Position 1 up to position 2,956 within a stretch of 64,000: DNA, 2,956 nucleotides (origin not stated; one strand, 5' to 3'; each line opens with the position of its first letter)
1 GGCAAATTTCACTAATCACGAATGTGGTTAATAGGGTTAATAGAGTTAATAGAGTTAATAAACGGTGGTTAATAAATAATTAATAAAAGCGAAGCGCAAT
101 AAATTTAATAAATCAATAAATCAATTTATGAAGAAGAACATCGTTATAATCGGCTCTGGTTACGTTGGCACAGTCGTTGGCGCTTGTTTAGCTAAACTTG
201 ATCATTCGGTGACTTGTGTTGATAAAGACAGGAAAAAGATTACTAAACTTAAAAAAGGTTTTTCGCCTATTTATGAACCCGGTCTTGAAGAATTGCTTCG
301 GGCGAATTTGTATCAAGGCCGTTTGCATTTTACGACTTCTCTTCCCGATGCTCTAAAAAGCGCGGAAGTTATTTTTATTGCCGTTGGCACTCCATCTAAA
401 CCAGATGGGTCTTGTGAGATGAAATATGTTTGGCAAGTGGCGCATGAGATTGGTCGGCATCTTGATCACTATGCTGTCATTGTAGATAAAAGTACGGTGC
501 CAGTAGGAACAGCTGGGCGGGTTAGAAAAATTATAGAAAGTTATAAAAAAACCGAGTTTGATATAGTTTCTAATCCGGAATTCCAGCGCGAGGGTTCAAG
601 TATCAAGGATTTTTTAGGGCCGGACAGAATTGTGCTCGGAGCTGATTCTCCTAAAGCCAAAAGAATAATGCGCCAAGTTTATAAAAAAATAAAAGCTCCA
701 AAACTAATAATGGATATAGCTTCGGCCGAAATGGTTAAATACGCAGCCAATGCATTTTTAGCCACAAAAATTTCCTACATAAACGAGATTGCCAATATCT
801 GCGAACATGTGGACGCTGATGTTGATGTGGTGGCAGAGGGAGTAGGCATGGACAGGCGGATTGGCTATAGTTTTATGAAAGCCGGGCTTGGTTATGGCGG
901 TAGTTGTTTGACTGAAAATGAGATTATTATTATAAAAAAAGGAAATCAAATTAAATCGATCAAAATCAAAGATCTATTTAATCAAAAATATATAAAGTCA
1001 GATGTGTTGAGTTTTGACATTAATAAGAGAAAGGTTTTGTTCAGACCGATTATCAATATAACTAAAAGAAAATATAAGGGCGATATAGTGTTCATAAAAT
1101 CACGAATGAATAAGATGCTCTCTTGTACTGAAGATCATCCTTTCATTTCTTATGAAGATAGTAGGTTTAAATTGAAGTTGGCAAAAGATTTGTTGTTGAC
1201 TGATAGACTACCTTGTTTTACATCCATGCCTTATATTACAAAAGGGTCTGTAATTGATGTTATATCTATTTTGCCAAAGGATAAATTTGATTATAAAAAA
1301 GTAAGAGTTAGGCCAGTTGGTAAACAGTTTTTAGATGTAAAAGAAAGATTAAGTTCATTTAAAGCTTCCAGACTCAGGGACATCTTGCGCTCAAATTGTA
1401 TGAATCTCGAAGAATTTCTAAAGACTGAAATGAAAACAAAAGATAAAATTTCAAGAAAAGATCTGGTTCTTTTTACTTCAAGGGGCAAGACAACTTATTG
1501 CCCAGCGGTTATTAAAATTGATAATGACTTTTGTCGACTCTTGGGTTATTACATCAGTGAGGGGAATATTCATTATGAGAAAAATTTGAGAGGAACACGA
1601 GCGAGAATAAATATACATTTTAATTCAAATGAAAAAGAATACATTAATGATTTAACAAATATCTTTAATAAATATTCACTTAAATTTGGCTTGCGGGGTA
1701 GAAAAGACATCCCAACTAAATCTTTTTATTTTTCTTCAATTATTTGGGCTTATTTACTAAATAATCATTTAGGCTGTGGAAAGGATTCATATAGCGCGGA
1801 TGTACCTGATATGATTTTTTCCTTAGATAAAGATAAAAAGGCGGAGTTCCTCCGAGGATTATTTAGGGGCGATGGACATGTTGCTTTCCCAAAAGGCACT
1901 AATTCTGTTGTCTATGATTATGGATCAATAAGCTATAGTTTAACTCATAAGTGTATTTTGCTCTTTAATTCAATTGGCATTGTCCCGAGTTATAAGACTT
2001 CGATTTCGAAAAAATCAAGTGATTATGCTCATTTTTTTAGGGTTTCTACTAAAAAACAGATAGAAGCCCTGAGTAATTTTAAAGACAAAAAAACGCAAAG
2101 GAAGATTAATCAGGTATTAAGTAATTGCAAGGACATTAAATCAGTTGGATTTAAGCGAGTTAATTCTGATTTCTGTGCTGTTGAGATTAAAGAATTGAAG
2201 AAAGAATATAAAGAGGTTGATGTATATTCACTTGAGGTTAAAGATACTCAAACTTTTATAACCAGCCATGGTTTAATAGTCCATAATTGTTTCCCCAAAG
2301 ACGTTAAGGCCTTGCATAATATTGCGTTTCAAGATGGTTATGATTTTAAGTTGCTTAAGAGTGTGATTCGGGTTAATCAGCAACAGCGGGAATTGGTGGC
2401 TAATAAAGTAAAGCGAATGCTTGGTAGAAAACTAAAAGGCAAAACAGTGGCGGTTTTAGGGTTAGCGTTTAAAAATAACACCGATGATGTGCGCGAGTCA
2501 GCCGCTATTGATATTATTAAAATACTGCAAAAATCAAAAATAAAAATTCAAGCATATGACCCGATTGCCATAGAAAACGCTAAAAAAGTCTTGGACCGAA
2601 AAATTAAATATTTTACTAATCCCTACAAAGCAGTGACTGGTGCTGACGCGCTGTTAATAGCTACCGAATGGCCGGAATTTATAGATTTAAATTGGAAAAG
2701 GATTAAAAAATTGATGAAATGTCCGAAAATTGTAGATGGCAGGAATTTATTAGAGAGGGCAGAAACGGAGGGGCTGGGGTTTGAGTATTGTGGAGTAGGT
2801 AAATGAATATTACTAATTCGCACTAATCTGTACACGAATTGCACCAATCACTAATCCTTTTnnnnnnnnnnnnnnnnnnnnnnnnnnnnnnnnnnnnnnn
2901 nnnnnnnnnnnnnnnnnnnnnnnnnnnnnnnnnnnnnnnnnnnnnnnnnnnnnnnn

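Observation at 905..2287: Large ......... intein inserted at the catalytic cysteine of UDP-sugar 6-dehydrogenase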

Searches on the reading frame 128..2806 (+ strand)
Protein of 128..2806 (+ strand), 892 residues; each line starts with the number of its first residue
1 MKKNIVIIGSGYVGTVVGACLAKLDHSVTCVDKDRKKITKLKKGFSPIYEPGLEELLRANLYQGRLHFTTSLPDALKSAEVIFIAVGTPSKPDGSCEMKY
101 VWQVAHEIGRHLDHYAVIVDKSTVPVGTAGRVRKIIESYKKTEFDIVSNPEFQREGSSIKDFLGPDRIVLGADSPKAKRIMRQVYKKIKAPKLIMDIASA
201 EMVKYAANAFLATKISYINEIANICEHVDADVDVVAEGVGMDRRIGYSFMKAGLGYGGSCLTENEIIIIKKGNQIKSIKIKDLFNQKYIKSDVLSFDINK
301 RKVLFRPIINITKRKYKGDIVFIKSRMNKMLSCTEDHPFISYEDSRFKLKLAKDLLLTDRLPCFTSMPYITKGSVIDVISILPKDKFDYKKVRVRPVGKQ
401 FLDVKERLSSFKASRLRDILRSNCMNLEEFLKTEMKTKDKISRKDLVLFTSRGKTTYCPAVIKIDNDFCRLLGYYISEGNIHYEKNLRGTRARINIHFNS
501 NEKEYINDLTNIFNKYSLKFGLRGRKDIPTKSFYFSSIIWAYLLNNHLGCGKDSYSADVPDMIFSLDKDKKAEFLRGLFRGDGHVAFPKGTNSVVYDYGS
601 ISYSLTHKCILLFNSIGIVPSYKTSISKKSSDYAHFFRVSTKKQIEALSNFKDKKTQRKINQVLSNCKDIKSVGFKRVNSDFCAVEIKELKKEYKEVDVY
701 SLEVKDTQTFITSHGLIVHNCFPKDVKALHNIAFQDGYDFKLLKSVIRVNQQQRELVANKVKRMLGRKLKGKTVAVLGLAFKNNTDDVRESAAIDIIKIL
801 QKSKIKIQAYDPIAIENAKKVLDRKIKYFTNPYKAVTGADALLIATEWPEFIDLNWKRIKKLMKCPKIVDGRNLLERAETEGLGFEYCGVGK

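Call 4: search_protein_families(library=pfam, proteins=[window:128-2803:+], max_evalue=1)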
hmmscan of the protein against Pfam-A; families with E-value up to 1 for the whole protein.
window:128-2803:+ (892 aa): 21 families
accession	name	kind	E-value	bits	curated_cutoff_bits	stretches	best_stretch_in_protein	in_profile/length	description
PF03721.20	UDPG_MGDP_dh_N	-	5.3e-63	212.4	27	1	4-183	2-186/187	UDP-glucose/GDP-mannose dehydrogenase family, NAD binding domain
PF03720.21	UDPG_MGDP_dh_C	-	1.4e-35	122.2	30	1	775-876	1-102/103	UDP-glucose/GDP-mannose dehydrogenase family, UDP binding domain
PF00984.24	UDPG_MGDP_dh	-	3.8e-34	117.1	25.4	2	199-274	2-77/94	UDP-glucose/GDP-mannose dehydrogenase family, central domain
PF14890.11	Intein_splicing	-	1.2e-16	61.3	35.8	1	274-720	7-155/155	Intein splicing domain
PF14528.11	LAGLIDADG_3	-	2.8e-09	37.5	22.5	1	570-645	2-74/82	LAGLIDADG-like domain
PF03807.23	F420_oxidored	-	8.7e-06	26.7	21.6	1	5-87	2-68/94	NADP oxidoreductase coenzyme F420-dependent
PF02558.23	ApbA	-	1.2e-05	25.4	22.2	1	5-85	1-73/150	Ketopantoate reductase PanE/ApbA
PF02826.25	2-Hacid_dh_C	-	0.00011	22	25.1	2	2-44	36-79/178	D-isomer specific 2-hydroxyacid dehydrogenase, NAD binding domain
PF03446.21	NAD_binding_2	-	0.00047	20.6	21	1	5-138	2-109/161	NAD binding domain of 6-phosphogluconate dehydrogenase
PF00070.33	Pyr_redox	-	0.00094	20.1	22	1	4-34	1-31/82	Pyridine nucleotide-disulphide oxidoreductase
PF01210.29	NAD_Gly3P_dh_N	-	0.0012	19.3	23.1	1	5-88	2-79/158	NAD-dependent glycerol-3-phosphate dehydrogenase N-terminus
PF07992.20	Pyr_redox_2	-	0.0013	18.7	26.1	1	2-50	142-190/291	Pyridine nucleotide-disulphide oxidoreductase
PF02254.24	TrkA_N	-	0.0038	18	23.8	1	5-45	1-41/116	TrkA-N domain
PF02737.24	3HCDH_N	-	0.0069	16.7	22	1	5-83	2-83/180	3-hydroxyacyl-CoA dehydrogenase, NAD binding domain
PF03435.24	Sacchrp_dh_NADP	-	0.011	16.5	25.1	1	5-42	1-40/129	Saccharopine dehydrogenase NADP binding domain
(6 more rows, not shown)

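Call 5: search_protein_families(library=ncbifam, proteins=[window:128-2803:+], max_evalue=1)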
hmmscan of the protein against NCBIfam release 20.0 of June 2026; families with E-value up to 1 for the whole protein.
window:128-2803:+ (892 aa): 40 families (the best 25 are shown)
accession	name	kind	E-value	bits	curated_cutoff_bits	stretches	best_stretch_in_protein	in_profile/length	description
NF047673.2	TeichurnBiosyTuaD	equivalog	6.8e-158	526.4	700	2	3-270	2-271/439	UDP-glucose 6-dehydrogenase TuaD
TIGR03026.1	NDP-sugDHase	subfamily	5.8e-138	460.1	189.8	2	4-271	2-275/413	nucleotide sugar dehydrogenase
NF041297.1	UDPGDh_AglM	equivalog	9.3e-112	374.1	670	2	4-270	2-278/429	UDP-glucose 6-dehydrogenase AglM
NF040825.1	UDPMaNacDH_Arch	equivalog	5.4e-51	173.8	750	2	4-272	2-270/418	UDP-N-acetyl-D-mannosamine dehydrogenase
NF008286.0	PRK11064.1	equivalog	1.4e-38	132.6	459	2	3-278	4-285/420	UDP-N-acetyl-D-mannosamine dehydrogenase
NF011631.0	PRK15057.1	equivalog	2e-38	132.5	757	2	4-302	2-295/388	UDP-glucose 6-dehydrogenase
NF045703.1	rSAM_Tes_intein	exception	1.2e-24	86.2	1700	1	288-723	198-613/1040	tetraether lipid synthase Tes, intein-containing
NF011303.0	PRK14715.1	equivalog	1.8e-19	68.4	1585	1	286-625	935-1265/1627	DNA-directed DNA polymerase II large subunit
NF011729.0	PRK15182.1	equivalog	1.7e-17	63.3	592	2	4-273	8-274/425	Vi polysaccharide biosynthesis UDP-N-acetylglucosamine C-6 dehydrogenase TviB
NF011491.0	PRK14898.1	equivalog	1.5e-12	46.5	783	2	292-590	125-356/860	DNA-directed RNA polymerase subunit A''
TIGR01445.1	intein_Nterm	domain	5.3e-09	36.9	24.5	1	260-340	1-82/83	intein N-terminal splicing region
NF005852.0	PRK07773.1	equivalog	1.9e-08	33.1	780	1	551-630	592-671/886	replicative DNA helicase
NF038162.1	RtcB_rel_intein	exception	6.1e-06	24.5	1150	1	184-342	22-172/961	intein-containing RtcB family protein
TIGR00745.1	apbA_panE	subfamily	2.6e-05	23.6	141.35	1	4-54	1-50/305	2-dehydropantoate 2-reductase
TIGR01443.1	intein_Cterm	domain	6.3e-05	23.1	15.6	1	698-721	1-24/24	intein C-terminal splicing region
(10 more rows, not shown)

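Call 15: find_encoding_contigs(protein=window:128-2806:+, flank=3000, max_places=4)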
Protein window:128-2806:+ (892 aa): 1 contig read that carries it; 1 place shown.
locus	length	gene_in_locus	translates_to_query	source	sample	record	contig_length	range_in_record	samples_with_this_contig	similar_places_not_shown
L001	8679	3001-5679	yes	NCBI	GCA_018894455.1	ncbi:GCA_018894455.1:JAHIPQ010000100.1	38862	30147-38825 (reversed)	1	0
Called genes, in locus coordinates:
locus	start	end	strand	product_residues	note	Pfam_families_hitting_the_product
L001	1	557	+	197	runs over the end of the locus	?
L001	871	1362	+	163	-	PF13274:SocA_Panacea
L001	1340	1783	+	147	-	-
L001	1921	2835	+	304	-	PF01073:3Beta_HSD, PF01370:Epimerase, PF02719:Polysacc_synt_2, PF04321:RmlD_sub_bind, PF07993:NAD_binding_4 (faint), PF16363:GDP_Man_Dehyd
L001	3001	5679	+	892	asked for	PF02558:ApbA (faint), PF03721:UDPG_MGDP_dh_N, PF03807:F420_oxidored (faint), PF00984:UDPG_MGDP_dh, PF14890:Intein_splicing, PF14528:LAGLIDADG_3 (weak), PF03720:UDPG_MGDP_dh_C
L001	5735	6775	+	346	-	PF01565:FAD_binding_4, PF02873:MurB_C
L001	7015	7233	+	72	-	PF01176:eIF-1a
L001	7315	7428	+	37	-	PF00444:Ribosomal_L36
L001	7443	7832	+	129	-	PF00416:Ribosomal_S13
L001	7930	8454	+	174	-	PF00411:Ribosomal_S11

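Call 23: list_cluster_members(proteins=[window:128-2803:+, window:2862-3899:+, window:6601-7506:+])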
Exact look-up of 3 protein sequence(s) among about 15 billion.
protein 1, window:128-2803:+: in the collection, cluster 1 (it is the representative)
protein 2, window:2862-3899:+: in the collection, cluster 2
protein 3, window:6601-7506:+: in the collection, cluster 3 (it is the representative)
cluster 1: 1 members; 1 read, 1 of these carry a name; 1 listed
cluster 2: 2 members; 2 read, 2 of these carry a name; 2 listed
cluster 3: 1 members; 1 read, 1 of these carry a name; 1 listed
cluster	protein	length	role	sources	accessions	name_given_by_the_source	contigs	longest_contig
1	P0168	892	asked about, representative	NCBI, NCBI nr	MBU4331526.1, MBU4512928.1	nucleotide sugar dehydrogenase [Patescibacteria group bacterium]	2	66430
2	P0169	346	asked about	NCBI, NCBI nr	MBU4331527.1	FAD-binding protein [Patescibacteria group bacterium]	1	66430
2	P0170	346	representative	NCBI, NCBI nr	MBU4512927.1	FAD-binding protein [Patescibacteria group bacterium]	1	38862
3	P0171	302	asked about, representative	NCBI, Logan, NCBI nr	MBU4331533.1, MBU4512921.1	DNA-directed RNA polymerase subunit alpha [Patescibacteria group bacterium]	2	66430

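Call 55: search_protein_families(library=pfam, proteins=[L001:1921-2832:+], max_evalue=0.00001)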
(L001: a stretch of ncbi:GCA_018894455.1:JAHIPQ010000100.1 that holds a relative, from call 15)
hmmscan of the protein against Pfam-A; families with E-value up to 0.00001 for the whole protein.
L001:1921-2832:+ (304 aa): 6 families
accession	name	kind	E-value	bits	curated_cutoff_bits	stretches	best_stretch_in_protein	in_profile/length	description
PF01370.27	Epimerase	-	1.4e-60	205.2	20.9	1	3-234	1-240/240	NAD dependent epimerase/dehydratase family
PF16363.11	GDP_Man_Dehyd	-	5.4e-58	197.5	27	1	4-296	1-331/332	GDP-mannose 4,6 dehydratase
PF01073.25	3Beta_HSD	-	2.4e-22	79.7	22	1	4-226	1-231/280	3-beta hydroxysteroid dehydrogenase/isomerase family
PF04321.23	RmlD_sub_bind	-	9.5e-15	54.9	27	1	1-256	1-235/287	RmlD substrate binding domain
PF02719.21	Polysacc_synt_2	-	7e-14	52.1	20.2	1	3-257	1-252/293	Polysaccharide biosynthesis protein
PF07993.18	NAD_binding_4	-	9.9e-07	28.6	20.1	0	64-207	87-241/258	Male sterility protein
